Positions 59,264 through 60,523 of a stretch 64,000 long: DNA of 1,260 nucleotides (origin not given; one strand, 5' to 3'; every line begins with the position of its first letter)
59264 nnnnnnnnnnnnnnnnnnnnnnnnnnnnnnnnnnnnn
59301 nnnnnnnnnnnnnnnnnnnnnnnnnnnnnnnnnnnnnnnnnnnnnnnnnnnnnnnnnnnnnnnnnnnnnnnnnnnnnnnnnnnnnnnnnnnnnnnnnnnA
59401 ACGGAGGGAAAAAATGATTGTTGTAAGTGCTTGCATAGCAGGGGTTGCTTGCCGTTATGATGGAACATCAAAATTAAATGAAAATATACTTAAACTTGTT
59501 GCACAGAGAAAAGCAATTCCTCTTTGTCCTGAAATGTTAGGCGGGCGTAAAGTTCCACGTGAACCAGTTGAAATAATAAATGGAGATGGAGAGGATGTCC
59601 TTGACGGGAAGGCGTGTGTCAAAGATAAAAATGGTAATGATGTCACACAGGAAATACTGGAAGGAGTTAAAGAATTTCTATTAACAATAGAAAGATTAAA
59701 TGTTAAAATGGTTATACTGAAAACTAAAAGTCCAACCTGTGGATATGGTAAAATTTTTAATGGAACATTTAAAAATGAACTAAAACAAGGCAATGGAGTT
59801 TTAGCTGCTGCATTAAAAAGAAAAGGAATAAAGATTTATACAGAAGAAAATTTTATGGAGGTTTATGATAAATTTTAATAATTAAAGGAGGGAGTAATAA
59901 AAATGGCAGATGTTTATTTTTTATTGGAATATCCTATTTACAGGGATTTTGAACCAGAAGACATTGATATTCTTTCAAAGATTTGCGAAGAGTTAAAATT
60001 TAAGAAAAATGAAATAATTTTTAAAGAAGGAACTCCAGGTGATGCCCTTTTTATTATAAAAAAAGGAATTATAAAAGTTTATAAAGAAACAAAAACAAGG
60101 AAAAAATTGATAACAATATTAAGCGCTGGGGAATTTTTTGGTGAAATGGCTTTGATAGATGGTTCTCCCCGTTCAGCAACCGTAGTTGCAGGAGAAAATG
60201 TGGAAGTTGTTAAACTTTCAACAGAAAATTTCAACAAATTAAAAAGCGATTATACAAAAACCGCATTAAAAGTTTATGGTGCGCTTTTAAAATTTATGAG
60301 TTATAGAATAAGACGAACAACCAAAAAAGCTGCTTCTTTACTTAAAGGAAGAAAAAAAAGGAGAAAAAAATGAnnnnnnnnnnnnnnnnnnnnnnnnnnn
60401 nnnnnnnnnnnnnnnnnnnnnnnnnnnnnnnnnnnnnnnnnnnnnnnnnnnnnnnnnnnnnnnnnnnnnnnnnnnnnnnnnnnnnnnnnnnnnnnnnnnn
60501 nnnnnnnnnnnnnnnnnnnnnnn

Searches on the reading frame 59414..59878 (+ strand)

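Call 44: search_protein_families(library=pfam, proteins=[window:59414-59878:+], max_evalue=0.01)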
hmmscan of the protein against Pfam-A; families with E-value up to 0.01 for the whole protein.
window:59414-59878:+ (154 aa): 1 family
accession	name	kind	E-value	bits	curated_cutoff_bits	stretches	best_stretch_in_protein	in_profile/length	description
PF04463.17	2-thiour_desulf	-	1.1e-42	145.8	34.7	1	2-145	1-140/141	2-thiouracil desulfurase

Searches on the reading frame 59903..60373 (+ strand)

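Call 44: search_protein_families(library=pfam, proteins=[window:59903-60373:+], max_evalue=0.01)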
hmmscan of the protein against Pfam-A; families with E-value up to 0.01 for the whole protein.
window:59903-60373:+ (156 aa): 1 family
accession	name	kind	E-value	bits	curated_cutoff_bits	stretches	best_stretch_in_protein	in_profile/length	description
PF00027.35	cNMP_binding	-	2.3e-25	88.8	27.5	1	31-114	2-86/89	Cyclic nucleotide-binding domain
